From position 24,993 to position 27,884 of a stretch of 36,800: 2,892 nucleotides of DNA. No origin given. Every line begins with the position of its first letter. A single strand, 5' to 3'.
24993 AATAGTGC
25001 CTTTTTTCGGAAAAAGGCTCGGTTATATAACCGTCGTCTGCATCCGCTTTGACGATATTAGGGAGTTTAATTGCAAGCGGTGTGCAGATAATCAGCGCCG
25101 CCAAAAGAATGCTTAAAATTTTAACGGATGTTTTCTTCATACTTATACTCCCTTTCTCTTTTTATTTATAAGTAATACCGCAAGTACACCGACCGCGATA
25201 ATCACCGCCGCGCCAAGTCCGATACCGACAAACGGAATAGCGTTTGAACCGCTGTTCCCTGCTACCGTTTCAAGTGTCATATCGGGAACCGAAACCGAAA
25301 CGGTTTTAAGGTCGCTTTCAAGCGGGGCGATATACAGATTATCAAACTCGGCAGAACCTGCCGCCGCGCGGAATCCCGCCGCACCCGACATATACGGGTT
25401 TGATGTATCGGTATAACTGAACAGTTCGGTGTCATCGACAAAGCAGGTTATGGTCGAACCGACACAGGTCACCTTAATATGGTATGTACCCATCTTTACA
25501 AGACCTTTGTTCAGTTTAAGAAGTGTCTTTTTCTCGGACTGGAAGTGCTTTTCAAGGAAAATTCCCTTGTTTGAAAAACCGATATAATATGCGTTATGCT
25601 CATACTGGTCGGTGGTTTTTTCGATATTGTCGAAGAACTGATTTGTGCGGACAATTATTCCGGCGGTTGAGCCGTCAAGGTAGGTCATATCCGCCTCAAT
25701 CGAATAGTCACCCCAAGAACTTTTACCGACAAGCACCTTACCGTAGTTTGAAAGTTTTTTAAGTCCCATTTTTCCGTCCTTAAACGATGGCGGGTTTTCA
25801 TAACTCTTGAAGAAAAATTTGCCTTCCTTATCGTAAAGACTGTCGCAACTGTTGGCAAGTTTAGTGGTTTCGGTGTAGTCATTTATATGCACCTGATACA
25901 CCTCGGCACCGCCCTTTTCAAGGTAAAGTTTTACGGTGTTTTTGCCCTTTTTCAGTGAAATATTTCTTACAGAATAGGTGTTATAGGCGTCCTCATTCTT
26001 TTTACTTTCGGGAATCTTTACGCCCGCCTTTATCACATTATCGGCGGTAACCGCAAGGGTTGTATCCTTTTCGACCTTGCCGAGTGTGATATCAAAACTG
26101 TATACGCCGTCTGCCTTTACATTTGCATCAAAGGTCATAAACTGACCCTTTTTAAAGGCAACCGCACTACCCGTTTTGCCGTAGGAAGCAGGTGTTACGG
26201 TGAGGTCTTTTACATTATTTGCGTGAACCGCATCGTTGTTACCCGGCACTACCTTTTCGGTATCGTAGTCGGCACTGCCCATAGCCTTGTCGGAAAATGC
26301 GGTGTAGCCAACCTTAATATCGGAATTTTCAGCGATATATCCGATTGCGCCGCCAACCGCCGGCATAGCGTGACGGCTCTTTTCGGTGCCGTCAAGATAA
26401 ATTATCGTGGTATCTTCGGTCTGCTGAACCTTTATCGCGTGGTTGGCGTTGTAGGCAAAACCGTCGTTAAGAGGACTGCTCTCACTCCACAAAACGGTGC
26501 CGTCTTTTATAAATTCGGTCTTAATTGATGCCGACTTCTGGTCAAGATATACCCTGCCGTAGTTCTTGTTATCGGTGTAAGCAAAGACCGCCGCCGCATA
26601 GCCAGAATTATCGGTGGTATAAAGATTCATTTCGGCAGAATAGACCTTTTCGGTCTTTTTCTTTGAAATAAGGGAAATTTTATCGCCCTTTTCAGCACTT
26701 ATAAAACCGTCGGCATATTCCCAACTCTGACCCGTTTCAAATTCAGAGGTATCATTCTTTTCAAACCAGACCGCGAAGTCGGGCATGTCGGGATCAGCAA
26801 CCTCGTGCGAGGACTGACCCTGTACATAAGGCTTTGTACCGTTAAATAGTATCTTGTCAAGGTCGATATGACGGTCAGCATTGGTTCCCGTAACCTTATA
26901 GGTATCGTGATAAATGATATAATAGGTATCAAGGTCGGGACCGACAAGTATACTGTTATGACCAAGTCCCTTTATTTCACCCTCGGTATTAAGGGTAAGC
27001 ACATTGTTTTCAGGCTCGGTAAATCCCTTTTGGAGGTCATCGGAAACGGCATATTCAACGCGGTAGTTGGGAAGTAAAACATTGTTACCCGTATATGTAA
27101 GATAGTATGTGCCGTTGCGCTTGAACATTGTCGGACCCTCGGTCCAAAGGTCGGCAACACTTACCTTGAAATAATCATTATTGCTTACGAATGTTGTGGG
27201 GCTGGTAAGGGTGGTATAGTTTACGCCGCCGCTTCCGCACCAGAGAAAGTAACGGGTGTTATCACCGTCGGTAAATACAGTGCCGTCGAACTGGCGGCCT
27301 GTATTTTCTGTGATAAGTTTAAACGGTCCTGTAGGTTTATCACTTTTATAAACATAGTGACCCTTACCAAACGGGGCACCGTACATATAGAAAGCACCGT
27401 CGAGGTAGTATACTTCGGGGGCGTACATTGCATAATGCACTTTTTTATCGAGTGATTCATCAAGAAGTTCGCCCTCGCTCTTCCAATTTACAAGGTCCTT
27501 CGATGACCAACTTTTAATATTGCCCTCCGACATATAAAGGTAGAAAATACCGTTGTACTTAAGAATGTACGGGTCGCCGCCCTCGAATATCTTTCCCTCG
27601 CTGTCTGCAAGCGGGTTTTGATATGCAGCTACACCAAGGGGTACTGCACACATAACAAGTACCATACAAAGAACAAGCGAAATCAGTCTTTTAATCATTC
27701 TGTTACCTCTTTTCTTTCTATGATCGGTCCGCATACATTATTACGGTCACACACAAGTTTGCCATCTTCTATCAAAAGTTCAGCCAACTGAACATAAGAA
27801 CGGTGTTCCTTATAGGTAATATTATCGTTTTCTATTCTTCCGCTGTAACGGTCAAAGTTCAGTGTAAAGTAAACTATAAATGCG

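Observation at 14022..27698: Paired deployment: both the GH43 enzyme and the CBM-like array protein exist in a membrane-anchored and a dockerin-bearing version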

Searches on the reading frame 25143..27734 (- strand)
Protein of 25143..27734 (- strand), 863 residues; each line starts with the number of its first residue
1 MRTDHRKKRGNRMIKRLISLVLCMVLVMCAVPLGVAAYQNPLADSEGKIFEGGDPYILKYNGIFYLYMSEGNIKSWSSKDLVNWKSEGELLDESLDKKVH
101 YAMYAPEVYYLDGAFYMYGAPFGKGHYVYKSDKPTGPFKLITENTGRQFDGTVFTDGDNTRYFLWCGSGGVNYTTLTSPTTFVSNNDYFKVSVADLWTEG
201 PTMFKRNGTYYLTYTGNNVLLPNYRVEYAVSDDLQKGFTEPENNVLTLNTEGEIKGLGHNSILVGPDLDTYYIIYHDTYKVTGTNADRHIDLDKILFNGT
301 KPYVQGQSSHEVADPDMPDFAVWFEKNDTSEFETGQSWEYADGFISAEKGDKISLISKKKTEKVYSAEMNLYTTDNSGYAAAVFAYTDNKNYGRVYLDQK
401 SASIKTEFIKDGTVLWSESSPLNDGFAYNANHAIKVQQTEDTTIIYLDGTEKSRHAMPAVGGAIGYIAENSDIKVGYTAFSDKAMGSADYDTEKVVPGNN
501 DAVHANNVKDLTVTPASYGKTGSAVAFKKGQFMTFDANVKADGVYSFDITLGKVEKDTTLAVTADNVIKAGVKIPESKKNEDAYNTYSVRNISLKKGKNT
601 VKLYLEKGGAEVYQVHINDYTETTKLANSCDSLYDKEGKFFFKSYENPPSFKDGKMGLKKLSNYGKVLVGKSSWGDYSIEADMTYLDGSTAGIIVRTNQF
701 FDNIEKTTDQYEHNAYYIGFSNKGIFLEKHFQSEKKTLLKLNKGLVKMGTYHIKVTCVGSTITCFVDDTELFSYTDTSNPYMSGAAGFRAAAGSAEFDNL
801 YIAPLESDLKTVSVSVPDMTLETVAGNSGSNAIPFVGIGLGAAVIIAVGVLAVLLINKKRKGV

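Call 4: search_protein_families(library=pfam, proteins=[window:25143-27734:-], max_evalue=0.01)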
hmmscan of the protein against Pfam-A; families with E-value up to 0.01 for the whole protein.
window:25143-27734:- (863 aa): 3 families
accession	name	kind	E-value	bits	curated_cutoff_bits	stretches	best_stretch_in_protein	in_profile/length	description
PF04616.20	Glyco_hydro_43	-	2e-38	132.8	32.2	1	53-298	11-283/288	Glycosyl hydrolases family 43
PF06439.18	3keto-disac_hyd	-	5.6e-07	30.2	26.8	1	649-802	26-186/187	3-keto-disaccharide hydrolase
PF19763.6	DUF6250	-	0.0002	21.7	26.9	1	716-799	75-164/165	Domain of unknown function (DUF6250)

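Call 10: find_homologous_proteins(query=window:25143-27698:-, max_evalue=1e-10)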
Query window:25143-27698:- (851 aa): 525 proteins with E <= 1e-10 among 8000 candidates; the best 120 are listed.
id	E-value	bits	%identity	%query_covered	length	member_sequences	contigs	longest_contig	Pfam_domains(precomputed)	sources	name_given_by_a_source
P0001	0.0e+0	1940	100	100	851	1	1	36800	PF06439.19,PF04616.21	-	-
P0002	0.0e+0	1399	72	100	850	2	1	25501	PF06439.19,PF04616.21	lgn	-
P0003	5.3e-251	853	48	100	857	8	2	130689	PF06439.19,PF03422.22,PF04616.21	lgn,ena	-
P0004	4.1e-179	616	39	94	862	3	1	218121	PF06439.19,PF04616.21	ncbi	-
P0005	2.0e-177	610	40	94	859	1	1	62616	PF06439.19,PF21708.5,PF04616.21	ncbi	-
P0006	6.6e-177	608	40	95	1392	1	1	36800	PF06439.19,PF00404.25,PF04616.21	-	-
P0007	1.4e-176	607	39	94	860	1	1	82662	PF06439.19,PF04616.21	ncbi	-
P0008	1.0e-174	601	40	95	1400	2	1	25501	PF06439.19,PF00404.25,PF04616.21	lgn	-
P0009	1.4e-164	568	39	93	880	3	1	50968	PF18099.8,PF06439.19,PF04616.21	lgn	-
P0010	2.5e-162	560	38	96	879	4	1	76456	PF06439.19,PF04616.21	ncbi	-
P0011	1.6e-157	544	39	93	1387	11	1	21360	PF06439.19,PF00404.25,PF04616.21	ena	-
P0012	9.0e-124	432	36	73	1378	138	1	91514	PF18099.8,PF16990.12,PF06439.19,PF03422.22,PF22888.2,PF04616.21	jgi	jgi:hypothetical protein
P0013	9.6e-122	426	35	75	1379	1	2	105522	PF18099.8,PF16990.12,PF06439.19,PF21708.5,PF03422.22,PF22888.2,PF04616.21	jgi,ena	-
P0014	2.9e-121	424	32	91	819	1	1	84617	PF18099.8,PF17851.9,PF06439.19,PF04041.20,PF03422.22,PF04616.21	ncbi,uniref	ncbi:family 43 glycosylhydrolase [Paenibacillus macerans]|uniref:family 43 glycosylhydrolase n=1 Tax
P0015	2.1e-119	418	35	73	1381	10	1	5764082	PF18099.8,PF16990.12,PF06439.19,PF18539.9,PF03422.22,PF22888.2,PF04616.21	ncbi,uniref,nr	ncbi:carbohydrate-binding protein [Metabacillus elymi]|uniref:carbohydrate-binding protein n=1 Tax=M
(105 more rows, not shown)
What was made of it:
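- Checked: Relatives carry CBM6/CBM35 hits (calls 4, 10).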

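Call 11: find_encoding_contigs(protein=P0002, flank=10000, max_places=3)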
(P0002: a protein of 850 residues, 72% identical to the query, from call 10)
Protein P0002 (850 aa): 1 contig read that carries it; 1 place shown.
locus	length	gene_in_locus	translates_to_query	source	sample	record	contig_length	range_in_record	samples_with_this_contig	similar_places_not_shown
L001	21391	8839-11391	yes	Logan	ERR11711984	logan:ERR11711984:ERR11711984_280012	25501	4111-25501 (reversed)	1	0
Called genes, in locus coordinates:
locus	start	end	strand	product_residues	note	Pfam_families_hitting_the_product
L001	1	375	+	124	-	?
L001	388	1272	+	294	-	PF00528:BPD_transp_1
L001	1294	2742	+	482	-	PF01436:NHL (faint), PF00515:TPR_1 (faint)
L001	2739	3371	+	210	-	PF04893:Yip1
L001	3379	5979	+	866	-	PF18952:DUF5696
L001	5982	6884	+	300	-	PF00528:BPD_transp_1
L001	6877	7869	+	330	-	PF00528:BPD_transp_1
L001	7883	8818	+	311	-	PF04616:Glyco_hydro_43 (faint), PF13088:BNR_2 (weak), PF00251:Glyco_hydro_32N (faint)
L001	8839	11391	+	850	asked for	PF04616:Glyco_hydro_43, PF06439:3keto-disac_hyd (weak)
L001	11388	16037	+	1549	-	-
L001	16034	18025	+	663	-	-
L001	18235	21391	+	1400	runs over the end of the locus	PF04616:Glyco_hydro_43, PF06439:3keto-disac_hyd (weak), PF00404:Dockerin_1 (weak)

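Call 12: find_encoding_contigs(protein=P0004, flank=10000, max_places=3)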
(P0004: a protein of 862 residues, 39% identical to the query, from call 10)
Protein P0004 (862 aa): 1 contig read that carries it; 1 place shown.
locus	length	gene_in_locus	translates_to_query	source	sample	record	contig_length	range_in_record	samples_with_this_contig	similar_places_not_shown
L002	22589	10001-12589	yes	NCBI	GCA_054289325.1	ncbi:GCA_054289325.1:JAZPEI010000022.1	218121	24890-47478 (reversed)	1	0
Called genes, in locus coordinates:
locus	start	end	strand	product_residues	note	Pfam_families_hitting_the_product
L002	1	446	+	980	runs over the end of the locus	PF16990:CBM_35 (faint), PF01547:SBP_bac_1, PF13416:SBP_bac_8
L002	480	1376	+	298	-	-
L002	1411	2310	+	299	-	PF00528:BPD_transp_1 (weak)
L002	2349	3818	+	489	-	PF01436:NHL (faint)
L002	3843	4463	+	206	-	PF04893:Yip1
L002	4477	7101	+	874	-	PF18952:DUF5696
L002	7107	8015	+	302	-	PF00528:BPD_transp_1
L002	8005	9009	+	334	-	PF00528:BPD_transp_1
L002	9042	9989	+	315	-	PF04616:Glyco_hydro_43 (faint)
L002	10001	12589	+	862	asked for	PF04616:Glyco_hydro_43, PF06439:3keto-disac_hyd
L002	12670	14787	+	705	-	PF21466:GH101_dom-5 (faint), PF02018:CBM_4_9 (weak)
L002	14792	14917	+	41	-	-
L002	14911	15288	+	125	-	-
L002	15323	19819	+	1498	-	PF02018:CBM_4_9 (faint), PF16296:TM_PBP2_N (faint)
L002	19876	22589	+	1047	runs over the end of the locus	PF02837:Glyco_hydro_2_N, PF22666:Glyco_hydro_2_N2, PF00703:Glyco_hydro_2, PF02836:Glyco_hydro_2_C, PF16353:LacZ_4, PF02929:Bgal_small_N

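Call 17: find_related_loci(query=window:25143-27698:-, collection=genome_contigs, flank=10000)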
Query window:25143-27698:- (851 aa) in genome_contigs; peptide patterns used: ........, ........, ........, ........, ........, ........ (x = any residue, [..] = any of these).
27 stretches matched a pattern; 2 encode a relative of the query (tblastn E <= 1e-3); 2 distinct loci.
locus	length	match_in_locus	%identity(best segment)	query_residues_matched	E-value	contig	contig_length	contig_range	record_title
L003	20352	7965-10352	29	1-793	1e-94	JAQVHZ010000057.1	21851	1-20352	MAG: Thermoguttaceae bacterium isolate STE_28 NODE_5176_length_21851_cov_4.084239_Sandtown_E, whole genome shotgun seque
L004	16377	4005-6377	27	1-794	2e-84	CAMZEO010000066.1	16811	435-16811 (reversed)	MAG TPA_asm: uncultured Planctomycetales bacterium isolate SRR10912533_bin.63_metaWRAP_v1.3_MAG genome assembly, contig:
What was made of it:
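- Tried and rejected: Genome-collection scan with GH43tm: it returned only two distant Planctomycete loci and used up the single scan, so no organism name and no genome for a cohesin search (call 17).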

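Call 18: list_cluster_members(proteins=[P0004, P0005, P0007, P0010, P0003, P0011])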
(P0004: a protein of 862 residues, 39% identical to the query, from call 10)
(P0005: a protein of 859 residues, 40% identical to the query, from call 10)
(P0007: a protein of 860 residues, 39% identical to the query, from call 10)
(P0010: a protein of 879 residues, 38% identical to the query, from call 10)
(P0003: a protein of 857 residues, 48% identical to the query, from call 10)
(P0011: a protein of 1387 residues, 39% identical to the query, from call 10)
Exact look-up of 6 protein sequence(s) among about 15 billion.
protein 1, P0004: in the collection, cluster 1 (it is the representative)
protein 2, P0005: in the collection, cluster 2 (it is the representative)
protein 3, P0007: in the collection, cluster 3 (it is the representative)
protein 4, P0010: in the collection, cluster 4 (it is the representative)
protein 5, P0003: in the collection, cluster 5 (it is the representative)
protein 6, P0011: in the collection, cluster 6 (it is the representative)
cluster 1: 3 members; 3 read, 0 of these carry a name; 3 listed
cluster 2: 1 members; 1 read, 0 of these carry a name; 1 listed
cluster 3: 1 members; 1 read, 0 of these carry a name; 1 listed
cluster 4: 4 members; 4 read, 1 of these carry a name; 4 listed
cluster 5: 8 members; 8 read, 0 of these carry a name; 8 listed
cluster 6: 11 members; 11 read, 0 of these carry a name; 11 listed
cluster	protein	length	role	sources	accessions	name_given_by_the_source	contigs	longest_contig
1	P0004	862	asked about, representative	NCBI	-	-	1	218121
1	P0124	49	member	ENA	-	-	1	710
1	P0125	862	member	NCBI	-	-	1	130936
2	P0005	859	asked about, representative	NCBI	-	-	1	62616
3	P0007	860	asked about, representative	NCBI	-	-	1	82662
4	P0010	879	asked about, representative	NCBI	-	-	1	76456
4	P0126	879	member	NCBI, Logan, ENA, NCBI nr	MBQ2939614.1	MAG: family 43 glycosylhydrolase [Clostridia bacterium] | family 43 glycosylhydrolase [Clostridia bacterium]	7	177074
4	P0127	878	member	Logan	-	-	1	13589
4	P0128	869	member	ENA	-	-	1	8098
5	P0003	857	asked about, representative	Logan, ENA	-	-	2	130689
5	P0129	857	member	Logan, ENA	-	-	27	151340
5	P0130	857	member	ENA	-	-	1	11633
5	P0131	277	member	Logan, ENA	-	-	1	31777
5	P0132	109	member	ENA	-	-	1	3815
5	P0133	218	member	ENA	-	-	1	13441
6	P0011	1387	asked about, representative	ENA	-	-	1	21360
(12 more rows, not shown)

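Call 19: find_encoding_contigs(protein=P0003, flank=10000, max_places=2)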
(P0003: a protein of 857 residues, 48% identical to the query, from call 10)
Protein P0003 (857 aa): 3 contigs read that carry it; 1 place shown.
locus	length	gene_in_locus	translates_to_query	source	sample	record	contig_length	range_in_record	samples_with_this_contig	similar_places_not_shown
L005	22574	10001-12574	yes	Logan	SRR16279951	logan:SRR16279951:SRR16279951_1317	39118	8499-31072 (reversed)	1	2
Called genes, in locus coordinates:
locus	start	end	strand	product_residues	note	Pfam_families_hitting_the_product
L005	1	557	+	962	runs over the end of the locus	PF01547:SBP_bac_1, PF13416:SBP_bac_8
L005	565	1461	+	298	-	-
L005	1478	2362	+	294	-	PF00528:BPD_transp_1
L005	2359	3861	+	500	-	-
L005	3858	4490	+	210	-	PF04893:Yip1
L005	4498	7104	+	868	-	PF18952:DUF5696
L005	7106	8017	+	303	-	PF00528:BPD_transp_1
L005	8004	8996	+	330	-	PF00528:BPD_transp_1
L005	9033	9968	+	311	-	PF04616:Glyco_hydro_43 (faint)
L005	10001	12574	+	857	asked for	PF04616:Glyco_hydro_43, PF06439:3keto-disac_hyd (faint), PF03422:CBM_6 (weak)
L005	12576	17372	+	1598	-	-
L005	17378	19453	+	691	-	-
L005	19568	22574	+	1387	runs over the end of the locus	PF04616:Glyco_hydro_43, PF06439:3keto-disac_hyd (weak), PF00404:Dockerin_1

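Call 20: find_encoding_contigs(protein=P0010, flank=10000, max_places=2)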
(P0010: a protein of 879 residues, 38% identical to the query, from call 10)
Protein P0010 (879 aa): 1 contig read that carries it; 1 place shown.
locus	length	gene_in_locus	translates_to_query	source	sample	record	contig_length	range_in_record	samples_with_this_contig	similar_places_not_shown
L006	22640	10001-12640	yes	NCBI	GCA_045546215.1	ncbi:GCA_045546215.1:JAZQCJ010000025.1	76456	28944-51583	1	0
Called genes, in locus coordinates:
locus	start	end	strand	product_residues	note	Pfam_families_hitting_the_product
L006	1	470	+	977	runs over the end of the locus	PF25275:Golvesin_C (faint), PF01547:SBP_bac_1, PF13416:SBP_bac_8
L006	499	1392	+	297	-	PF00528:BPD_transp_1 (faint)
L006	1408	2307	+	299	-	PF00528:BPD_transp_1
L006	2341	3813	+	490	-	-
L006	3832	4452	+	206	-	PF04893:Yip1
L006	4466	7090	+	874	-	PF18952:DUF5696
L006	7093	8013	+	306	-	PF00528:BPD_transp_1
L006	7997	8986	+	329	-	PF00528:BPD_transp_1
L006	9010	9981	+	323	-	PF04616:Glyco_hydro_43 (faint)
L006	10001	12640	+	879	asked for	PF04616:Glyco_hydro_43, PF06439:3keto-disac_hyd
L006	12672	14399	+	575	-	-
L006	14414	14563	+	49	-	-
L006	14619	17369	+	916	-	-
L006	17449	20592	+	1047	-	PF02837:Glyco_hydro_2_N, PF00703:Glyco_hydro_2 (weak), PF02836:Glyco_hydro_2_C, PF16353:LacZ_4, PF02929:Bgal_small_N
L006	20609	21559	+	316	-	PF00294:PfkB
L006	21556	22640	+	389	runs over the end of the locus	PF00465:Fe-ADH, PF13685:Fe-ADH_2, PF25137:ADH_Fe_C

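Call 41: find_encoding_contigs(protein=P0011, flank=10000, max_places=3)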
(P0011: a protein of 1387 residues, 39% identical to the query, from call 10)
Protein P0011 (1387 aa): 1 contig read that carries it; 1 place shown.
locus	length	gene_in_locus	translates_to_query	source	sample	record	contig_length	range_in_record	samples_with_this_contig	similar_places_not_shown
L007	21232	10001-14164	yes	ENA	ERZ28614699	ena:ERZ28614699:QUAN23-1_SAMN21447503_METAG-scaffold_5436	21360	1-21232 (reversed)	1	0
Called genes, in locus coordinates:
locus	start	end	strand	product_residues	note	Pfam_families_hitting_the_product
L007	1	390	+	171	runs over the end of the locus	?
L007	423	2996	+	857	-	PF04616:Glyco_hydro_43, PF06439:3keto-disac_hyd (faint), PF03422:CBM_6 (weak)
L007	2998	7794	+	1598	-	-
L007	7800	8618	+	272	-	-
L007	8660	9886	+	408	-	-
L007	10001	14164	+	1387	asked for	PF04616:Glyco_hydro_43, PF06439:3keto-disac_hyd (weak), PF00404:Dockerin_1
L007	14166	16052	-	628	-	PF00392:GntR, PF00532:Peripla_BP_1, PF13407:Peripla_BP_4 (weak), PF04616:Glyco_hydro_43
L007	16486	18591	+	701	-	PF01301:Glyco_hydro_35, PF02449:Glyco_hydro_42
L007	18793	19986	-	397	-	PF00165:HTH_AraC (faint), PF12833:HTH_18, PF00872:Transposase_mut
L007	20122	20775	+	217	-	-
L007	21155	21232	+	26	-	?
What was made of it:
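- The four-gene order is conserved in L001, L005 and L007: calls 11, 19, 41. GH35 and GH36 lie downstream (call 4); relatives carry GH35 (L007) or GH2 (L002, L006) instead (calls 41, 12, 20). In one sample the small-array gene is split (call 41), which raises doubt about how general or essential its docking is.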

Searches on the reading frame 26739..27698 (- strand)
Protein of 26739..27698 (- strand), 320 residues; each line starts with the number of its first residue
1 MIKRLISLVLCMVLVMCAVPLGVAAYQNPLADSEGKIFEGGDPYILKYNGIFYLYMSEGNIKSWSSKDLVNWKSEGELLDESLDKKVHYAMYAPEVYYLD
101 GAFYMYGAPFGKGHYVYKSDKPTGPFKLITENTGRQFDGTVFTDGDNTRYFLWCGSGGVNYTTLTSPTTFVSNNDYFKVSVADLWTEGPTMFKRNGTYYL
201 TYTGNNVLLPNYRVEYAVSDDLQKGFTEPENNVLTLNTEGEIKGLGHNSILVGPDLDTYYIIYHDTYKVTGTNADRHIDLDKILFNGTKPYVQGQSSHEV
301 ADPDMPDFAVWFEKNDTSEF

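Call 63: search_solved_structures(query=window:26739-27698:-, max_evalue=1e-15, show_alignments=1)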
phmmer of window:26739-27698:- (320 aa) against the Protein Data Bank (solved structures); distinct sequences matched with E-value up to 1e-15: 2.
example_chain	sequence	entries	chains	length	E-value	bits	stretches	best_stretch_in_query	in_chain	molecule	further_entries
4qqs_A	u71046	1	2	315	1.2e-28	103.5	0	173-293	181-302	Glycoside hydrolase family 43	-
3kst_A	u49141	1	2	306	7.3e-18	68.1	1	41-261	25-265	Endo-1,4-beta-xylanase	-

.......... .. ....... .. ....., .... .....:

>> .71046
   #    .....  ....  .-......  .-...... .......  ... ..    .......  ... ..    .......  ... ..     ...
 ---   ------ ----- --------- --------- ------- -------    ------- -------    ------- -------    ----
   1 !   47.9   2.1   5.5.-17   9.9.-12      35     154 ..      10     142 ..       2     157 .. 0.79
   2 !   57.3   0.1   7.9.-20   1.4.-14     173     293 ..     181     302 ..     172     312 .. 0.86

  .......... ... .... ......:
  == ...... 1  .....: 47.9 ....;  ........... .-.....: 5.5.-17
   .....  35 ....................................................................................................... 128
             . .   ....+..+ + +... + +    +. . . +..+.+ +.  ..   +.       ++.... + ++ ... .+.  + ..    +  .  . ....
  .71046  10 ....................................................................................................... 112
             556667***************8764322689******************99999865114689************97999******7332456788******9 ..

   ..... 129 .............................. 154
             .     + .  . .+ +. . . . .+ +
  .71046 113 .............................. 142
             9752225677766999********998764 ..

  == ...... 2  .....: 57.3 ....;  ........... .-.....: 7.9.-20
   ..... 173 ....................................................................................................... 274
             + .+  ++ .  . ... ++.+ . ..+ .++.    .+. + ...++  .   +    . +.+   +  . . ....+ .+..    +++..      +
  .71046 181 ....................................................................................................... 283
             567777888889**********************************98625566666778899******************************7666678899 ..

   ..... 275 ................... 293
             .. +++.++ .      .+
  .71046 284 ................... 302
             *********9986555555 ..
